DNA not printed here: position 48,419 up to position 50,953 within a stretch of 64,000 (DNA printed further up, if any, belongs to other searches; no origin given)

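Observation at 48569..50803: Alginate-lyase/heparinase-N-like domain covalently fused to a PhyH dioxygenase domain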

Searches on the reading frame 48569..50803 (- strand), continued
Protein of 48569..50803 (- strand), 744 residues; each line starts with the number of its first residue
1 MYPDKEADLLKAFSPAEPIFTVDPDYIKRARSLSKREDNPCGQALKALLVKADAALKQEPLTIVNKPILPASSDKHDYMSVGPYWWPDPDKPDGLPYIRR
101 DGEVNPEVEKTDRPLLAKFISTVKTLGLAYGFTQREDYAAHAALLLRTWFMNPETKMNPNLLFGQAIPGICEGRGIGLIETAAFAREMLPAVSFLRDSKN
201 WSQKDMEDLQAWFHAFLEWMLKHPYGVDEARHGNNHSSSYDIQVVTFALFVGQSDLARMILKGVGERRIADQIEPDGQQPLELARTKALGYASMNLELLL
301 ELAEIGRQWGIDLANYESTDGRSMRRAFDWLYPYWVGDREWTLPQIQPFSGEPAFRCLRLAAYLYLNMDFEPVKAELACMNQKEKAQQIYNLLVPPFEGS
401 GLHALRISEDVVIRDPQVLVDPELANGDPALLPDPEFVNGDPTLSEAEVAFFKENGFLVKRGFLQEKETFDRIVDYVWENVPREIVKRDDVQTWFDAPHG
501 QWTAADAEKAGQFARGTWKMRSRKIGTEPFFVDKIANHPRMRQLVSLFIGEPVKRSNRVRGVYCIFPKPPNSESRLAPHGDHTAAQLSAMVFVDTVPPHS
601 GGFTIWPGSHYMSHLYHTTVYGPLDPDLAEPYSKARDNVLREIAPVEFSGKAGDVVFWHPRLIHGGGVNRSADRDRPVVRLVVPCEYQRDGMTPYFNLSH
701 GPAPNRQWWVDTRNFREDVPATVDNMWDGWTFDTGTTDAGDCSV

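Call 66: fold_search(model_id=the predicted structure, library=pdb)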
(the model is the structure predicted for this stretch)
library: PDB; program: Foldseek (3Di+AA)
matches with E <= 10: 1077; with E <= 0.001: 281
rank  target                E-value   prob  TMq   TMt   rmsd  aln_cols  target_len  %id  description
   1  3nnb                  4.4e-30  1.00  0.48  0.92   2.3       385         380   40  Crystal structure of an alginate lyase (BACOVA_01668) from Bacteroides ovatus at 1.60 A resolution (released 2010-10-06)
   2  3nfv                  3.2e-29  1.00  0.48  0.92   2.4       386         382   40  Crystal structure of an alginate lyase (BACOVA_01668) from Bacteroides ovatus at 1.95 A resolution (released 2010-07-28)
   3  8bdq_D                6.3e-26  1.00  0.45  0.84   4.3       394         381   31  Crystal structure of Bacteroides ovatus CP926 PL38 alginate lyase (released 2023-08-30)
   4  8bdq_A                1.1e-25  1.00  0.45  0.85   3.7       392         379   31  Crystal structure of Bacteroides ovatus CP926 PL38 alginate lyase (released 2023-08-30)
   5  9fhu_A                2.2e-25  1.00  0.45  0.85   3.4       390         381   30  Bacteroides ovatus polysaccharide lyase family 38 (BoPL38) wild type in complex hexamannuluronic acid at pH 3.5 (released 2025-07-09)
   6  9fi1_D                2.2e-25  1.00  0.44  0.83   3.9       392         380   31  Bacteroides ovatus polysaccharide lyase family 38 (BoPL38) mutant H297N at pH 3.5 (released 2025-07-09)
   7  8bdq_B                3.1e-25  1.00  0.45  0.86   3.4       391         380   30  Crystal structure of Bacteroides ovatus CP926 PL38 alginate lyase (released 2023-08-30)
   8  9fi2_A                4.6e-25  1.00  0.45  0.85   4.1       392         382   31  Bacteroides ovatus polysaccharide lyase family 38 (BoPL38) mutant N242A at pH 3.5 (released 2025-07-09)
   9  9fi6_A                5.4e-25  1.00  0.45  0.85   3.3       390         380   30  Bacteroides ovatus polysaccharide lyase family 38 (BoPL38) mutant Y91F+Y298F in complex with tetramannuronic acid at p (released 2025-07-09)
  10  9fi5_A                6.6e-25  1.00  0.45  0.84   3.8       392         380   31  Bacteroides ovatus polysaccharide lyase family 38 (BoPL38) mutant Y298F in complex tetramannuronic acid at pH 3.5 (released 2025-07-09)
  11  9fhu_D                8.2e-25  1.00  0.45  0.84   3.6       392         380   31  Bacteroides ovatus polysaccharide lyase family 38 (BoPL38) wild type in complex hexamannuluronic acid at pH 3.5 (released 2025-07-09)
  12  9fi3_D                9.5e-25  1.00  0.45  0.84   3.5       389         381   30  Bacteroides ovatus polysaccharide lyase family 38 (BoPL38) mutant Q173N in complex with tetraguluronic acid at pH 3.5 (released 2025-07-09)
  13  9fi3_B                1.0e-24  1.00  0.44  0.84   3.0       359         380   32  Bacteroides ovatus polysaccharide lyase family 38 (BoPL38) mutant Q173N in complex with tetraguluronic acid at pH 3.5 (released 2025-07-09)
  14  9fi0_A                1.3e-24  1.00  0.45  0.83   4.3       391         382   31  Bacteroides ovatus polysaccharide lyase family 38 (BoPL38) mutant D108N (released 2025-07-09)
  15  9fi0_B                2.6e-24  1.00  0.44  0.82   3.9       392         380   30  Bacteroides ovatus polysaccharide lyase family 38 (BoPL38) mutant D108N (released 2025-07-09)
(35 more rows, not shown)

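Call 79: search_protein_representatives(protein=window:48569-50803:-)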
Query: 744 residues. Proteins with E-value up to 0.001 (for the whole library): 5051; up to 1e-10: 3445; up to 1e-30: 1663. The best 150 are listed.
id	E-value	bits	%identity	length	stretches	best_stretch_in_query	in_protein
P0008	0.0e+00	1423.6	83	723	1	1-734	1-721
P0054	1.4e-140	486.6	39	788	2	44-383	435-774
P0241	8.1e-138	477.4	39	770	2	19-370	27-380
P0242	2.0e-136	472.9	38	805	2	19-357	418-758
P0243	1.0e-134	467.2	37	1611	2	37-350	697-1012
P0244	4.2e-125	435.4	34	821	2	19-383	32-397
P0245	1.3e-121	423.9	37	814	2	43-361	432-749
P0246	1.3e-111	390.8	36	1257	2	9-352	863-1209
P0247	3.1e-110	386.2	37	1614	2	34-352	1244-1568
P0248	2.3e-103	363.5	46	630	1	18-386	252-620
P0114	8.2e-103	361.7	43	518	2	16-367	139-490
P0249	2.5e-102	360.1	91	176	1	358-531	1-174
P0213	2.6e-100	353.4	53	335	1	430-731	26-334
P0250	4.7e-100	352.6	35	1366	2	46-378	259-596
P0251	4.0e-98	346.2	46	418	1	14-386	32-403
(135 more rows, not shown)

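Call 82: search_protein_families(library=pfam, alignment_id=A4, max_evalue=0.0001)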
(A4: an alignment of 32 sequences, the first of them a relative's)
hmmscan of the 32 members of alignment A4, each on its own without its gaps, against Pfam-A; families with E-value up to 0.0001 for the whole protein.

A. member 1, P0248 (630 aa): 1 family
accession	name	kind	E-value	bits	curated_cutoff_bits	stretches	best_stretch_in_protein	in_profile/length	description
PF05426.18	Alginate_lyase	-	7.2e-97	324.6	22.2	1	297-575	2-275/275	Alginate lyase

B. families by the number of members that match (of 32 scanned): 36 families (the first 25 are shown)
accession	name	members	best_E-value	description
PF05426.18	Alginate_lyase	32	1.9e-98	Alginate lyase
PF07470.19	Glyco_hydro_88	6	4.7e-11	Glycosyl Hydrolase Family 88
PF16889.11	Hepar_II_III_N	4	3.2e-84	Heparinase II/III N-terminus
PF07940.18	Hepar_II_III_C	4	2.5e-20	Heparinase II/III-like, C-terminal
PF06283.17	ThuA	2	6.9e-74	Trehalose utilisation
PF00884.28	Sulfatase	2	8.7e-41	Sulfatase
PF20434.5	BD-FAE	2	1.1e-28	BD-FAE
PF16347.10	SGSH_C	2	8.1e-20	N-sulphoglucosamine sulphohydrolase, C-terminal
PF07859.19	Abhydrolase_3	2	2.8e-17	alpha/beta hydrolase fold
PF05048.19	NosD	2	5.3e-14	Periplasmic copper-binding protein (NosD)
PF13229.12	Beta_helix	2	1.4e-13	Right handed beta helix region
PF00326.27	Peptidase_S9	2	4.3e-13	Prolyl oligopeptidase family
PF03425.19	CBM_11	2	5.1e-11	Carbohydrate binding domain (family 11)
PF09492.16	Pec_lyase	1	4e-88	Pectic acid lyase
PF14592.12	Chondroitinas_B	1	5e-73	Chondroitinase B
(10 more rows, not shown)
